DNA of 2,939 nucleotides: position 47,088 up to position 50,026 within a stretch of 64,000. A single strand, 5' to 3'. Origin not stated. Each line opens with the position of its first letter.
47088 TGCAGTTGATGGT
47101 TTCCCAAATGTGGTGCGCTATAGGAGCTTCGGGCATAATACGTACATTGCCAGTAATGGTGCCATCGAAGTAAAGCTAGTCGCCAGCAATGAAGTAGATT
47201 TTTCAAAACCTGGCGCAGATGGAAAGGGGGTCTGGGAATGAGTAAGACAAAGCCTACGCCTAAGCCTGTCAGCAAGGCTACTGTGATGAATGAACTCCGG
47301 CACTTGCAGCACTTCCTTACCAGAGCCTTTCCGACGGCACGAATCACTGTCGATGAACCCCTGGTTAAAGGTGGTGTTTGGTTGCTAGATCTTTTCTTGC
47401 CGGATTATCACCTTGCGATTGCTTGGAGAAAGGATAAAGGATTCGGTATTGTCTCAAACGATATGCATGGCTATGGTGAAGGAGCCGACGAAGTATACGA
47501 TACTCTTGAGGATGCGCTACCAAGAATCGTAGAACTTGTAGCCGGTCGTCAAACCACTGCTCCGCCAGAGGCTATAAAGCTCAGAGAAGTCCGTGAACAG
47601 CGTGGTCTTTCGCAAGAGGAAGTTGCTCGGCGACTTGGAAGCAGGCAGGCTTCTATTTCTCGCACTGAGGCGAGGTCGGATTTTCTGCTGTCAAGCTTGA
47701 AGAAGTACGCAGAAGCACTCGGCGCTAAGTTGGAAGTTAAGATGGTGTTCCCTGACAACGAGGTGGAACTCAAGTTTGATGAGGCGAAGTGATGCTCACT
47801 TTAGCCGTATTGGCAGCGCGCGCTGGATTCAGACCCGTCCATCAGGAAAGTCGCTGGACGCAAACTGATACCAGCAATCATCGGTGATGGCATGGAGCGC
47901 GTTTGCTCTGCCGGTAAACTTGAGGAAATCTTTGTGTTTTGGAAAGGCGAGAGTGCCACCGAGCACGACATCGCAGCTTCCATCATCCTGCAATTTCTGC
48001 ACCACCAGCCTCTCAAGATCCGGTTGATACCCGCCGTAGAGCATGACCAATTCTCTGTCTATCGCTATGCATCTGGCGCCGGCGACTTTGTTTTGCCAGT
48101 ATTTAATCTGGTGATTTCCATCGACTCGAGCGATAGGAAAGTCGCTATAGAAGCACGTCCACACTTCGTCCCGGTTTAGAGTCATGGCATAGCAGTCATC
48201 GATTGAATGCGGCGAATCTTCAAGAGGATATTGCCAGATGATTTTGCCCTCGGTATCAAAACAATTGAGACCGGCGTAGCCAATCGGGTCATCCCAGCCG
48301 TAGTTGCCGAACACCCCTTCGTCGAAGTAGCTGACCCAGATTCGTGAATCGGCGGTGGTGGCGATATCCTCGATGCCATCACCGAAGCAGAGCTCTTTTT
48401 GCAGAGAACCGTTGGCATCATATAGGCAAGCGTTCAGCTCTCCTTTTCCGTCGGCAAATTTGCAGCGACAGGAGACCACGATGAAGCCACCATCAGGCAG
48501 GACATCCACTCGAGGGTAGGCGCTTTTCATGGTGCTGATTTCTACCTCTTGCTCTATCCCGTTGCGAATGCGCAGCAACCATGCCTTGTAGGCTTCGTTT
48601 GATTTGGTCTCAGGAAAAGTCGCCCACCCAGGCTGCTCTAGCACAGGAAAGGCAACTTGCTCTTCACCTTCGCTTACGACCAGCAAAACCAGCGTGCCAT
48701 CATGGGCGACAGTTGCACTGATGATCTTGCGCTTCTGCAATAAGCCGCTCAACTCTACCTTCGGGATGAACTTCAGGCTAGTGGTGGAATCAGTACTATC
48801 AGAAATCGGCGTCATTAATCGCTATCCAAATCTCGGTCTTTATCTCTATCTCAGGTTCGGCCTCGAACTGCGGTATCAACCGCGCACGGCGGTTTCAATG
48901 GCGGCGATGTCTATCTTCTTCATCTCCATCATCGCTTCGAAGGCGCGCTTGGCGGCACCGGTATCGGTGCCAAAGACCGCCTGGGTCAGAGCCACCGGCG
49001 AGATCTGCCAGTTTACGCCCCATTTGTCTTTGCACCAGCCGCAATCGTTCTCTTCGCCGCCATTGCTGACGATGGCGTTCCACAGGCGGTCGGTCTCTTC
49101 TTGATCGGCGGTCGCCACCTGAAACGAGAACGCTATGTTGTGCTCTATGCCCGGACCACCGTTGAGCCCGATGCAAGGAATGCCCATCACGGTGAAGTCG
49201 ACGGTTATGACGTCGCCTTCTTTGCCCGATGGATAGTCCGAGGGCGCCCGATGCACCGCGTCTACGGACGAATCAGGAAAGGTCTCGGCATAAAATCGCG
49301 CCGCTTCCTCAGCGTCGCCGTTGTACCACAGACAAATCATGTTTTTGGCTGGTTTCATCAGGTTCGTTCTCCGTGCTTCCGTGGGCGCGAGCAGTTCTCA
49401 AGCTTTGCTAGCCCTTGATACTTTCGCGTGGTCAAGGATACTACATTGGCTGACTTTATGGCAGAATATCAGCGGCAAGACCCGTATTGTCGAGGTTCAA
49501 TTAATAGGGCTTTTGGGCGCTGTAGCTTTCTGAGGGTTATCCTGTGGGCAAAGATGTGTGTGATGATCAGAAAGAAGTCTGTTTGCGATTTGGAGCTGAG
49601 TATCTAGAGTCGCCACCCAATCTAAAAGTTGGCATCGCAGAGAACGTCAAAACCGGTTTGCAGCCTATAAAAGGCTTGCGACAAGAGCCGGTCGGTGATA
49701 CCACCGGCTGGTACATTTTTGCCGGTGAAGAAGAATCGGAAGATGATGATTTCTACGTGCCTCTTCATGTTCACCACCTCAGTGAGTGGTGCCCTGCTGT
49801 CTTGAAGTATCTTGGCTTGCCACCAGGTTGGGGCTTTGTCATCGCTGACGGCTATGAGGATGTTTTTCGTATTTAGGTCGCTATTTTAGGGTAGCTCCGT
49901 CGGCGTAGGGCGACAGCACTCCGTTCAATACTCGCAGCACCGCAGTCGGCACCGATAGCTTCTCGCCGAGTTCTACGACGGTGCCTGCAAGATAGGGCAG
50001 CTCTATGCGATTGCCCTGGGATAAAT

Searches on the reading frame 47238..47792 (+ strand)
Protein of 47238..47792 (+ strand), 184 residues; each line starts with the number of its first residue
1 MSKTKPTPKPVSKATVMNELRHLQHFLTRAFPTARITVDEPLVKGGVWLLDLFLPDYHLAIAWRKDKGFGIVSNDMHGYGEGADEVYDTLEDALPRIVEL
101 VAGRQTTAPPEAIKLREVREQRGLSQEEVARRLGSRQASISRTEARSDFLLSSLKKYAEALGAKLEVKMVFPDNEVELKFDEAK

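Call 4: search_protein_families(library=pfam, proteins=[window:47238-47792:+], max_evalue=0.01)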
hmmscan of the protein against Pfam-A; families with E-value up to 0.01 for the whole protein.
window:47238-47792:+ (184 aa): 6 families
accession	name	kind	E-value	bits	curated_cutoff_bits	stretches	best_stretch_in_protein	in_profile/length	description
PF01381.28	HTH_3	-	9.3e-10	38.8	23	1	115-166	1-53/55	Helix-turn-helix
PF13560.12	HTH_31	-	8.9e-08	32.8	27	1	114-163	5-56/64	Helix-turn-helix domain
PF13744.12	HTH_37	-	3.7e-06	27.1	27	1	115-169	23-79/80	Helix-turn-helix domain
PF12844.13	HTH_19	-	1.3e-05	25.5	30.2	1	114-162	3-52/64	Helix-turn-helix domain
PF13413.12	HTH_25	-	0.00093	19.4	24.6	0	115-162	2-56/62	Helix-turn-helix domain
PF13443.12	HTH_26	-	0.0015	19.2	22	1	114-165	1-54/63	Cro/C1-type HTH DNA-binding domain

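Call 8: search_protein_families(library=ncbifam, proteins=[window:47238-47792:+], max_evalue=0.01)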
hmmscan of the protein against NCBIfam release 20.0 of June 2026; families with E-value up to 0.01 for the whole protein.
window:47238-47792:+ (184 aa): 7 families
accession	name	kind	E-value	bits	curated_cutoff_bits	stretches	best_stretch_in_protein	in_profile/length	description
TIGR02612.1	mob_myst_A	hypoth_equivalog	1.3e-06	28.3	122.6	1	98-173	13-90/150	mobile mystery protein A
NF007271.0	PRK09726.1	equivalog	3.8e-05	23.6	79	1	114-161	16-64/88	type II toxin-antitoxin system antitoxin HipB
TIGR03830.1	CxxCG_CxxCG_HTH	subfamily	0.0002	21.1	61.8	1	113-145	68-100/127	type II TA system antitoxin MqsA family protein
TIGR00270.2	TIGR00270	equivalog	0.002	18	110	1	114-177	79-139/159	multiprotein bridging factor aMBF1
TIGR03070.1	couple_hipB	subfamily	0.0061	16.5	71.65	1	113-162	5-55/58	type II toxin-antitoxin system Y4mF family antitoxin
TIGR02937.1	sigma70-ECF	superfamily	0.0072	16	42.9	1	118-146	128-156/165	sigma-70 family RNA polymerase sigma factor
NF041951.1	phage_RstR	subfamily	0.0098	16.1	80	0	114-162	6-55/108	RstR family transcriptional repressor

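Call 78: search_protein_families(library=padloc, proteins=[window:47238-47792:+], max_evalue=0.001)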
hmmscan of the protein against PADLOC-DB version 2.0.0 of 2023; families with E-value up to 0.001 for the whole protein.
window:47238-47792:+ (184 aa): 3 families
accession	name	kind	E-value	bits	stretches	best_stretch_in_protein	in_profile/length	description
PDLC02926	HTH_VI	-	2.9e-07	28.7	1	115-177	6-69/92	-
PDLC04142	capH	-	1.3e-06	27.4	1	113-166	9-63/103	capH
PDLC04760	PDC-M64C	-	0.00071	17.9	1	112-165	28-82/93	-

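Call 79: search_protein_families(library=phrogs, proteins=[window:47238-47792:+], max_evalue=0.001)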
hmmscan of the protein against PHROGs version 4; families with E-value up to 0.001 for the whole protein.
window:47238-47792:+ (184 aa): 9 families
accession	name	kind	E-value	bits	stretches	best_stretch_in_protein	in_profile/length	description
phrog_1373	-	transcription regulation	5.8e-14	53.4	1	111-170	62-124/166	transcriptional regulator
phrog_11553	-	unknown function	6.6e-13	49.6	1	114-176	39-102/278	-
phrog_2339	-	DNA, RNA and nucleotide metabolism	2.3e-09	38.1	1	114-175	29-92/98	HTH DNA binding protein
phrog_3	-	transcription regulation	3.1e-08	34.8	1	105-179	83-154/430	transcriptional repressor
phrog_7241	-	transcription regulation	8.7e-07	30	1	114-165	65-117/122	transcriptional regulator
phrog_4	-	transcription regulation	2.1e-06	28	1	114-166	140-189/400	transcriptional repressor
phrog_8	-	transcription regulation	1.3e-05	25.8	1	113-166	162-213/346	transcriptional regulator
phrog_2439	-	transcription regulation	5.7e-05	23.2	1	114-165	11-63/367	transcriptional regulator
phrog_6826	-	DNA, RNA and nucleotide metabolism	0.00028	22.3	1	106-181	17-95/97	HTH DNA binding protein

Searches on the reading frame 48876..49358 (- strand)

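Call 15: search_protein_families(library=pfam, proteins=[window:48876-49358:-], max_evalue=0.001)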
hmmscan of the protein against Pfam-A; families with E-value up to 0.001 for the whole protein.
window:48876-49358:- (160 aa): 1 family
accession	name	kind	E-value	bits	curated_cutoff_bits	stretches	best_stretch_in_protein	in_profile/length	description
PF06983.19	3-dmu-9_3-mt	-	1.5e-46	158.2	24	1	5-119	2-115/116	3-demethylubiquinone-9 3-methyltransferase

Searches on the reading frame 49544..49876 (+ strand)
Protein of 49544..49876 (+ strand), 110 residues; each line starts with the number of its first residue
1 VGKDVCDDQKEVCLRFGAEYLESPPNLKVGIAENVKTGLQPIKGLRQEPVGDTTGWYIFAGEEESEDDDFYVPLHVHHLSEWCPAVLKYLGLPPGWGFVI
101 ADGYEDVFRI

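Call 15: search_protein_families(library=pfam, proteins=[window:49544-49876:+], max_evalue=0.001)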
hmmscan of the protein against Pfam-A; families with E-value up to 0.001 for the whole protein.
window:49544-49876:+ (110 aa): 1 family
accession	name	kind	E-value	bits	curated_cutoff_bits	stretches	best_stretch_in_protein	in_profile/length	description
PF24719.1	Imm33-like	-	3.3e-39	133.3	27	1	8-108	1-101/103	Imm33-like domain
